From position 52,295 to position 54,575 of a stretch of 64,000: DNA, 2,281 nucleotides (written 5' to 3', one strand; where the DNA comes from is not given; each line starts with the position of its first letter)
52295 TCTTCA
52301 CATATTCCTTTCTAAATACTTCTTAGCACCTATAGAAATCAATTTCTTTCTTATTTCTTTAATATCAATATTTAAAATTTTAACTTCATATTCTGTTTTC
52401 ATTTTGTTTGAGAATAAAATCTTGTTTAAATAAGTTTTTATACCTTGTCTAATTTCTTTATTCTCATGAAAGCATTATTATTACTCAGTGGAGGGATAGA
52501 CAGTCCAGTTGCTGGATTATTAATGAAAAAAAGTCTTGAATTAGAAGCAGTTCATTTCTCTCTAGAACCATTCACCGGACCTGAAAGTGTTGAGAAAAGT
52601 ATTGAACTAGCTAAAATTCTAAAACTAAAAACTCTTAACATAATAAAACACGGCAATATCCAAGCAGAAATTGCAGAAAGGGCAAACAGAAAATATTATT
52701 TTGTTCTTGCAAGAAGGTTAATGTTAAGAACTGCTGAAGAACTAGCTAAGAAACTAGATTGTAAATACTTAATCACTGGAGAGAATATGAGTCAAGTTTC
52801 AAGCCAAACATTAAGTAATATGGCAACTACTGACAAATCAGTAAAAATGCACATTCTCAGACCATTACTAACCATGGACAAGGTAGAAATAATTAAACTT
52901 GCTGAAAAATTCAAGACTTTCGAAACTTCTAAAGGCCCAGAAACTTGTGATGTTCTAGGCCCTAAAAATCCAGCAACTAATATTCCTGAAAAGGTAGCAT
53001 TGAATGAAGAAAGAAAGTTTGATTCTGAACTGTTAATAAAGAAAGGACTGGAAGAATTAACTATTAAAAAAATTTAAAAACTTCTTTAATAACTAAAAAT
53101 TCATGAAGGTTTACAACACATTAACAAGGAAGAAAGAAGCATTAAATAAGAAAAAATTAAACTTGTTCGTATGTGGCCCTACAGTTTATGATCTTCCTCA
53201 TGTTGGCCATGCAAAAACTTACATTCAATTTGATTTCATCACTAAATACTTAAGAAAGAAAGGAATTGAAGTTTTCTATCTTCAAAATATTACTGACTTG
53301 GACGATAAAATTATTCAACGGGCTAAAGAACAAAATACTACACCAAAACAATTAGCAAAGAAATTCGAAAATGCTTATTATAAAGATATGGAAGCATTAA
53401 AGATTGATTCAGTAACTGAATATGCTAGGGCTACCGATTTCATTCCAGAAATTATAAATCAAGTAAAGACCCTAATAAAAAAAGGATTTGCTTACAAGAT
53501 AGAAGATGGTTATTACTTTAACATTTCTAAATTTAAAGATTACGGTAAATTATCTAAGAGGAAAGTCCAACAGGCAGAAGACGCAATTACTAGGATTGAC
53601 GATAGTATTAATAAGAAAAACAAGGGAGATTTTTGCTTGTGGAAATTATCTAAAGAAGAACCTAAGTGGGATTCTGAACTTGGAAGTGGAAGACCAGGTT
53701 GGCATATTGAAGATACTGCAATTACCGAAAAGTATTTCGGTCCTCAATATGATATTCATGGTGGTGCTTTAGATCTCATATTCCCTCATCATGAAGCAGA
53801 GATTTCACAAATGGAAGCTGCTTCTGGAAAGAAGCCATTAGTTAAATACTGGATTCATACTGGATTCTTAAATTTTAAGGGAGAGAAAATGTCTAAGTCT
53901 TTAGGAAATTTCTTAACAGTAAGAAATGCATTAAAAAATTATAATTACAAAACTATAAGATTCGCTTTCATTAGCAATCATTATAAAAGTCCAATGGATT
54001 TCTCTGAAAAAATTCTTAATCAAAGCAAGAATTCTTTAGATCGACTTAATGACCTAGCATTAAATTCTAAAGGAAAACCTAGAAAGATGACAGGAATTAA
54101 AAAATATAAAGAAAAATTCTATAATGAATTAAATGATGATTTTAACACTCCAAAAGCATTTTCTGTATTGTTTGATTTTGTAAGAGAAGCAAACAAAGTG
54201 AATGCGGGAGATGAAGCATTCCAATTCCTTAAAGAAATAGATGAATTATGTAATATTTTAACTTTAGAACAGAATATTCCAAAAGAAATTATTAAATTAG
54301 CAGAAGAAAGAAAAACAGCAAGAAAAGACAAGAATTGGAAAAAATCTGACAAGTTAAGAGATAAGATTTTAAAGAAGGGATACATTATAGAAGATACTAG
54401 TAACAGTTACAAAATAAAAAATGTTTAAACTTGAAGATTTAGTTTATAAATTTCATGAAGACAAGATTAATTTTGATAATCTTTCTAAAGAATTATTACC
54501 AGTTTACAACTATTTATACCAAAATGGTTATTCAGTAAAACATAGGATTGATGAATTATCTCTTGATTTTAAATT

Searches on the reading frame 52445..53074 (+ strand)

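Call 52: search_protein_families(library=pfam, proteins=[window:52445-53074:+], max_evalue=0.001)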
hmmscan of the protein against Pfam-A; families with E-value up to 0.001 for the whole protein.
window:52445-53074:+ (210 aa): 5 families
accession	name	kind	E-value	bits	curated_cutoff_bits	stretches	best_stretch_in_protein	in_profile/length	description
PF02568.20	ThiI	-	3e-47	161.2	20.5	1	9-184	5-188/197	Thiamine biosynthesis protein (ThiI)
PF06508.19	QueC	-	1.1e-08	35.3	22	1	9-157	1-174/210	Queuosine biosynthesis protein QueC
PF24167.1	DUF7411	-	6.2e-05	23.1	28.7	1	8-162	1-153/194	Family of unknown function (DUF7411)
PF01171.26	ATP_bind_3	-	8.2e-05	22.8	27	1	11-156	3-159/182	PP-loop family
PF02540.23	NAD_synthase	-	0.00021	21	21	1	9-66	20-79/242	NAD synthase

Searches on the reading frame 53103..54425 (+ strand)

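Call 52: search_protein_families(library=pfam, proteins=[window:53103-54425:+], max_evalue=0.001)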
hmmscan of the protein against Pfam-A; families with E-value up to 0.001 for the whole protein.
window:53103-54425:+ (441 aa): 6 families
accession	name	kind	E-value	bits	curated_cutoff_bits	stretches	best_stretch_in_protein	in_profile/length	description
PF01406.26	tRNA-synt_1e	-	1.4e-111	373.1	27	1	12-309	3-300/301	tRNA synthetases class I (C) catalytic domain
PF09334.17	tRNA-synt_1g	-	2.2e-18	66.6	20.1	2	30-134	12-117/391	tRNA synthetases class I (M)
PF09190.17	DALR_2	-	3.1e-13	50.5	22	1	338-388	1-55/57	DALR domain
PF00133.28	tRNA-synt_1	-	1.6e-08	34.2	22.7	1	224-299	337-412/414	tRNA synthetases class I (I, L, M and V)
PF01921.24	tRNA-synt_1f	-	1.7e-07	30.9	27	1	257-321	277-342/360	tRNA synthetases class I (K)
PF23493.1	CysS_C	-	0.00043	20.8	23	1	393-432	5-44/51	Cysteinyl-tRNA ligase anticodon binding domain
